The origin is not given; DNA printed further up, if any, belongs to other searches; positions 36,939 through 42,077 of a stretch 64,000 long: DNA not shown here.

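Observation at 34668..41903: Candidate undescribed three-gene nucleotide/cofactor system: giant HD-NTase-GNAT-PRTase protein, atypical LDH-fold enzyme, Fe-S flavoprotein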

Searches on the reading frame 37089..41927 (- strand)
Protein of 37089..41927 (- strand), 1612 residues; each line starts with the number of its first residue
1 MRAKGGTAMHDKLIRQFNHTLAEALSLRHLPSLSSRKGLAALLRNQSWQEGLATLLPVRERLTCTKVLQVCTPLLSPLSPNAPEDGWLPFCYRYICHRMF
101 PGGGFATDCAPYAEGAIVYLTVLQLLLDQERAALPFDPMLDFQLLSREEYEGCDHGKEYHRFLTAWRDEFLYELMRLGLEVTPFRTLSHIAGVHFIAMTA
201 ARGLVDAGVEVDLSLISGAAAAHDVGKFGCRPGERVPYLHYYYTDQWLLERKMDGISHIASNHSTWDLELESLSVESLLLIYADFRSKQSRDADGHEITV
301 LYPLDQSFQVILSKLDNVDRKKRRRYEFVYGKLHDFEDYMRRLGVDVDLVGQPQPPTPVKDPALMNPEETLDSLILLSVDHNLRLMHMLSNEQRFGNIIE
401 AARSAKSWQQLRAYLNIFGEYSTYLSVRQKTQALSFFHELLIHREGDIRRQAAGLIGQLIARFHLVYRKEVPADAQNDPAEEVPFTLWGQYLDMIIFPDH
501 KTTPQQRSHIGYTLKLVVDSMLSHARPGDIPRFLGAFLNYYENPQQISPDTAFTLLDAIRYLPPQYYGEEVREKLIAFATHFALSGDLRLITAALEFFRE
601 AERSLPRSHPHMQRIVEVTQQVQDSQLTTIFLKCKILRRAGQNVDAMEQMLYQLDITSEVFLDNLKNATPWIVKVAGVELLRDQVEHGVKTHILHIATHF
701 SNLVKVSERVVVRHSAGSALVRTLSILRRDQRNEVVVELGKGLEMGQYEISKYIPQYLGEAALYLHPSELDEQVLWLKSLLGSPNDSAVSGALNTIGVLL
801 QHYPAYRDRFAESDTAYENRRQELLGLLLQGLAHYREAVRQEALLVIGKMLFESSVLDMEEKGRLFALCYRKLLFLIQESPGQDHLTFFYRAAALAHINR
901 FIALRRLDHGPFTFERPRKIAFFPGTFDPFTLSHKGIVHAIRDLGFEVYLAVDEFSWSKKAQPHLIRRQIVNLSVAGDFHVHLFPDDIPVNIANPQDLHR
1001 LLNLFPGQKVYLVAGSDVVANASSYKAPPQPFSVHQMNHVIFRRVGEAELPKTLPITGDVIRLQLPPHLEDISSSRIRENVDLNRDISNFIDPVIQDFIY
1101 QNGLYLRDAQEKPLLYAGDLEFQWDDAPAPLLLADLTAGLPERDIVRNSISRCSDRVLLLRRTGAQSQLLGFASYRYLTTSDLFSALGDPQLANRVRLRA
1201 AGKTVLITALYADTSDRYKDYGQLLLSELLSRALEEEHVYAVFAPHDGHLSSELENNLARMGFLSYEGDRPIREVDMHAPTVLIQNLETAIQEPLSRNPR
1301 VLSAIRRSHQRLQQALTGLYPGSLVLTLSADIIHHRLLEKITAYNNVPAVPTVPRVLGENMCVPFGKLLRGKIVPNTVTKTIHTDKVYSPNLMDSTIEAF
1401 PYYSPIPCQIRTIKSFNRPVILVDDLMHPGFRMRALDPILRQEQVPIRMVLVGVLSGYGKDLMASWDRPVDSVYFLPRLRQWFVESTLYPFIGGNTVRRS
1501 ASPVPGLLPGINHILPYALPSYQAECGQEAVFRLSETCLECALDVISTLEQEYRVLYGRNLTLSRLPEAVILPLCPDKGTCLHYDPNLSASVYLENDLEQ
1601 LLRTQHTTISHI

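Call 4: search_protein_families(library=pfam, proteins=[window:37089-41927:-], max_evalue=0.1)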
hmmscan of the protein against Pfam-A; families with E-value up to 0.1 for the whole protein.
window:37089-41927:- (1612 aa): 2 families
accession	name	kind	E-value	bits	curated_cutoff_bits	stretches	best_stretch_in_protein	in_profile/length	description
PF01467.32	CTP_transf_like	-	0.00071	20.2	21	1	922-1079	1-132/133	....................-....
PF08557.15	Lipid_DES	-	0.028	14.3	23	1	953-969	3-19/37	Sphingolipid Delta4-desaturase (DES)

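Call 5: search_protein_families(library=ncbifam, proteins=[window:37089-41927:-], max_evalue=0.1)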
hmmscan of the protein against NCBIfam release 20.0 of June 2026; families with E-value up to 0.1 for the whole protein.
window:37089-41927:- (1612 aa): 10 families
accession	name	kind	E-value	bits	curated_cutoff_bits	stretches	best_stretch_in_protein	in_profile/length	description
NF005519.0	PRK07152.1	equivalog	1.1e-07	31.2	315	1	918-1112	1-191/361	nicotinate-nucleotide adenylyltransferase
NF000840.1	PRK00071.1-3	equivalog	4.8e-07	29.4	150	1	917-1106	5-199/201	nicotinate-nucleotide adenylyltransferase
TIGR00482.1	TIGR00482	equivalog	3.6e-06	27.2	112.45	1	923-1105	2-194/194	nicotinate (nicotinamide) nucleotide adenylyltransferase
TIGR01510.1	coaD_prev_kdtB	equivalog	0.00011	22.3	103.3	1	920-968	1-48/155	pantetheine-phosphate adenylyltransferase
NF000841.0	PRK00071.1-4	equivalog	0.00058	19.7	197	1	917-1105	6-192/194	nicotinate-nucleotide adenylyltransferase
NF006479.0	PRK08887.1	equivalog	0.00079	19.3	164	0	918-974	2-58/174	nicotinate-nicotinamide nucleotide adenylyltransferase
TIGR00125.1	cyt_tran_rel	domain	0.00095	19.3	27.7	1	920-960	1-44/65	adenylyltransferase/cytidyltransferase family protein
NF000839.0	PRK00071.1-1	equivalog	0.0012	18.8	187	0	1058-1106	170-216/219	nicotinate-nucleotide adenylyltransferase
TIGR00295.1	TIGR00295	hypoth_equivalog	0.014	15.2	172.35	0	188-227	16-55/164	TIGR00295 family protein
NF045665.1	NTPtran_DVU1551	equivalog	0.043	12.9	315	1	173-282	206-306/359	DVU_1551 family NTP transferase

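Call 6: find_homologous_proteins(query=window:37089-41927:-)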
Query window:37089-41927:- (1612 aa): 7400 proteins with E <= 0.001 among 8000 candidates; the best 120 are listed.
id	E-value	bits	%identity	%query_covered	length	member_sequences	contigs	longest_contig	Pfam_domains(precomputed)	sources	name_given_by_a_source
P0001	0.0e+0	3682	100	100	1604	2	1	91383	-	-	-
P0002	0.0e+0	3186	87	99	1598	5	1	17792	-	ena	-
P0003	0.0e+0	3158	86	99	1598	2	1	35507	-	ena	-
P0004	0.0e+0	3065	83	99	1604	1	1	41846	-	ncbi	-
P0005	0.0e+0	3020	83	99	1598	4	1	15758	-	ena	-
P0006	0.0e+0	3017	82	99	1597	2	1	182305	-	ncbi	-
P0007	0.0e+0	2991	81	99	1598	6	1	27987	-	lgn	-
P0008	0.0e+0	2988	82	99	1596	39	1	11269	-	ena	-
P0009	0.0e+0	2978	81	99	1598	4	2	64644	-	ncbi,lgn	-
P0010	0.0e+0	2976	81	99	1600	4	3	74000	-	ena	-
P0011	0.0e+0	2970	81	99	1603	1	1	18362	-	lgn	-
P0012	0.0e+0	2970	80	99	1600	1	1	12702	-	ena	-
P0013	0.0e+0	2969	81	99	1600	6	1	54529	-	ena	-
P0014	0.0e+0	2964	80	99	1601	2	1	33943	-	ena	-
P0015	0.0e+0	2944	80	99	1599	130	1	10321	-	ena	-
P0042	0.0e+0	2874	78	99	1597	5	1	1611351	-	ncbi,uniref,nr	ncbi:cytidyltransferase-related domain protein [Clostridium merdae]|uniref:cytidyltransferase-relate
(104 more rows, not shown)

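Call 8: search_solved_structures(query=window:37089-41927:-, max_evalue=1)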
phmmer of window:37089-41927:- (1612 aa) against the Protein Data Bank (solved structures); distinct sequences matched with E-value up to 1: 8.
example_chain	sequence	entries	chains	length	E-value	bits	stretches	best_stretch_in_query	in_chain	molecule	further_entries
4f3r_A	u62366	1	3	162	0.035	14.6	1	918-985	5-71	Phosphopantetheine adenylyltransferase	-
3otw_A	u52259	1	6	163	0.047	14.2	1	917-956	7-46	Phosphopantetheine adenylyltransferase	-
8xrw_I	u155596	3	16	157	0.079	13.4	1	918-956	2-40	Phosphopantetheine adenylyltransferase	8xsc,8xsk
3nv7_A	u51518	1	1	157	0.12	12.9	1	918-955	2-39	Phosphopantetheine adenylyltransferase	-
3h05_A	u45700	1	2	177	0.16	12.5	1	918-1107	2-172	uncharacterized protein VPA0413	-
3nd5_A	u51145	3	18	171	0.4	11.1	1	918-952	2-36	Phosphopantetheine adenylyltransferase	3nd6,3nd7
8xsv_A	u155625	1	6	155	0.98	9.8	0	918-956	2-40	Phosphopantetheine adenylyltransferase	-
8aih_A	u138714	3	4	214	0.98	9.8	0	911-1105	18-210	Probable nicotinate-nucleotide adenylyltransferase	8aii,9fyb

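Call 9: find_encoding_contigs(protein=P0042, flank=10000, max_places=3)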
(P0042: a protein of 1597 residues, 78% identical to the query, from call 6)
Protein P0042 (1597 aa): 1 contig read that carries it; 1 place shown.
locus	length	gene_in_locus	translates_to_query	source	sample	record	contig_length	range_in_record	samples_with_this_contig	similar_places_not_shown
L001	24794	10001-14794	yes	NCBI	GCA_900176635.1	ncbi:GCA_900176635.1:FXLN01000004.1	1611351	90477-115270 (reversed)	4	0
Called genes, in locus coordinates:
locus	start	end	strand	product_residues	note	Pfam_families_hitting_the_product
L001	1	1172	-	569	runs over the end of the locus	PF00664:ABC_membrane, PF00005:ABC_tran, PF02463:SMC_N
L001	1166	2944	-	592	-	PF00664:ABC_membrane, PF02463:SMC_N (weak), PF00005:ABC_tran, PF00270:DEAD (faint)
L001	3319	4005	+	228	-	-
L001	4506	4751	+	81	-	-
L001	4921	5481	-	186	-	PF09997:DUF2238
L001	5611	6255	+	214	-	PF06197:DUF998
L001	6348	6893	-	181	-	-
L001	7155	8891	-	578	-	PF00142:Fer4_NifH (faint), PF01656:CbiA, PF02374:ArsA_ATPase, PF13614:AAA_31, PF02374:ArsA_ATPase, PF10609:ParA (weak), PF13614:AAA_31, PF01656:CbiA, +15 more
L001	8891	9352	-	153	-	PF06953:ArsD, PF13192:Thioredoxin_3 (weak)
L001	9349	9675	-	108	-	PF12840:HTH_20 (weak), PF01022:HTH_5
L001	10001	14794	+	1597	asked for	-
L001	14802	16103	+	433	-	-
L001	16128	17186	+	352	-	PF03358:FMN_red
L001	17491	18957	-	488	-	PF01566:Nramp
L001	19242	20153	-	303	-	PF08501:Shikimate_dh_N, PF18317:SDH_C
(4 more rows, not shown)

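Call 33: find_encoding_contigs(protein=P0001, flank=2000, max_places=3)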
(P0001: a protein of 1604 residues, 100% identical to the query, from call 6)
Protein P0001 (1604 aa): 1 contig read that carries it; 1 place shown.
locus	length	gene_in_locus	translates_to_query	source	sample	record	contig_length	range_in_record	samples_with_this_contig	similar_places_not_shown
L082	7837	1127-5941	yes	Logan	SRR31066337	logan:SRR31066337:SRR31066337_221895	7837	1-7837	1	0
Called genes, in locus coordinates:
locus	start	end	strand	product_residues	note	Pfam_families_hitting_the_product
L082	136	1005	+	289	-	PF03631:Virul_fac_BrkB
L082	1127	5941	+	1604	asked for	-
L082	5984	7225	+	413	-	-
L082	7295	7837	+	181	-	?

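Call 34: search_protein_families(library=padloc, proteins=[window:37089-41927:-], max_evalue=0.01)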
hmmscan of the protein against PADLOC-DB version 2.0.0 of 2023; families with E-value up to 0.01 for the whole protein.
window:37089-41927:- (1612 aa): 0 families
